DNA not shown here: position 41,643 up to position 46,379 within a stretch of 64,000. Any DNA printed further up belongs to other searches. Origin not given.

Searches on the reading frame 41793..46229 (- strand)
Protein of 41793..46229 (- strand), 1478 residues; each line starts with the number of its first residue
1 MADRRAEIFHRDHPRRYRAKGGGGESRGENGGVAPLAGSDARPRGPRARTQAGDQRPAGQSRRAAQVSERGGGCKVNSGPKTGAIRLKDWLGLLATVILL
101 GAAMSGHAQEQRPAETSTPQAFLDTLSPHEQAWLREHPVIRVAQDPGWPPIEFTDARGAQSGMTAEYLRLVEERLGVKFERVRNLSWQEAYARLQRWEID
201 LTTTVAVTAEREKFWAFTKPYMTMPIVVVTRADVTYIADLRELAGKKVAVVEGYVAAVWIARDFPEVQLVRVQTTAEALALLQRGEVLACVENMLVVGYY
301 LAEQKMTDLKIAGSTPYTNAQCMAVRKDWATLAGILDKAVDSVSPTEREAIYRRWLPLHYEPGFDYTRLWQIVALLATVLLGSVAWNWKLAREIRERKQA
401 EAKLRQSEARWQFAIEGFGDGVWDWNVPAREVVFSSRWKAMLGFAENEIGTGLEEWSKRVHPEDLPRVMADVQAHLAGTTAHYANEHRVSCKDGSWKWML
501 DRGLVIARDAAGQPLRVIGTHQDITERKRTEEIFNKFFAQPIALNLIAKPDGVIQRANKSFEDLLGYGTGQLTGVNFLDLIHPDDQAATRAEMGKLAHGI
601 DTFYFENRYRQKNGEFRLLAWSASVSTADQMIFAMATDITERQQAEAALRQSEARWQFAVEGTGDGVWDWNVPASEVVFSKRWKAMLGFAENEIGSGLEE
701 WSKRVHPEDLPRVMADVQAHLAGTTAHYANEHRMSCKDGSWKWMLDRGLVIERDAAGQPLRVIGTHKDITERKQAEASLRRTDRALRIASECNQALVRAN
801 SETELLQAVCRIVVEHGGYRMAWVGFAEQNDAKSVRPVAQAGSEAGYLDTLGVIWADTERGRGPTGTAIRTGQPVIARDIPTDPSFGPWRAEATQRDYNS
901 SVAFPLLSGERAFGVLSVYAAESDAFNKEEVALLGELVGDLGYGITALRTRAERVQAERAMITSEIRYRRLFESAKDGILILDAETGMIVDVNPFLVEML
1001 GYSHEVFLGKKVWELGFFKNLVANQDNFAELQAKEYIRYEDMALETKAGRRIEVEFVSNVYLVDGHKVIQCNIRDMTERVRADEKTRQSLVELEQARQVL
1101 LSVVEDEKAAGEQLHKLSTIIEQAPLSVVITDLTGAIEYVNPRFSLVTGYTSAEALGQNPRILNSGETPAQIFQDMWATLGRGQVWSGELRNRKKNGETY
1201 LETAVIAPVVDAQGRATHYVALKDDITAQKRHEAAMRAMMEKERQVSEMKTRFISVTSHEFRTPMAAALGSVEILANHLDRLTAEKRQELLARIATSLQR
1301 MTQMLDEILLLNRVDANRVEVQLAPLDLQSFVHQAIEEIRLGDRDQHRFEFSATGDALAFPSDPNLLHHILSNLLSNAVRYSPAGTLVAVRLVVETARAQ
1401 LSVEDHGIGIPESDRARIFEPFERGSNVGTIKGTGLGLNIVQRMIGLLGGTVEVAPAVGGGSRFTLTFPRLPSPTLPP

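Call 82: search_protein_families(library=pfam, proteins=[window:41793-46229:-], max_evalue=0.00001)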
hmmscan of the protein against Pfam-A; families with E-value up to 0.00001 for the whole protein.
window:41793-46229:- (1478 aa): 10 families
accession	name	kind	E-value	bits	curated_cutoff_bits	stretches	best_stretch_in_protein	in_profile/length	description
PF08447.18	PAS_3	-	4.7e-75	248.4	25.6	4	677-766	2-89/89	PAS fold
PF13426.13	PAS_9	-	2.2e-37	127.9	27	3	1126-1228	2-103/103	PAS domain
PF00989.32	PAS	-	2.3e-32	111.8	22.6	1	1117-1222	3-109/113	PAS fold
PF08448.16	PAS_4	-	1.7e-29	102.7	23.1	1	549-643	12-109/110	PAS fold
PF02518.31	HATPase_c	-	5.3e-28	98.1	26.4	1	1363-1470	2-109/111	Histidine kinase-, DNA gyrase B-, and HSP90-like ATPase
PF13188.13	PAS_8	-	2.3e-23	81.7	21.8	1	967-1017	2-49/65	PAS domain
PF13185.12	GAF_2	-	3.4e-23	82.8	28.6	1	800-942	2-132/136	GAF domain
PF00497.25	SBP_bac_3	-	4e-22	78.8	26.4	1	140-356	1-130/132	Bacterial extracellular solute-binding proteins, family 3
PF00512.31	HisKA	-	1.7e-14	54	26.9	1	1249-1316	1-65/66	His Kinase A (phospho-acceptor) domain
PF01590.32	GAF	-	3e-13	50.9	22.4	1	803-938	3-126/133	GAF domain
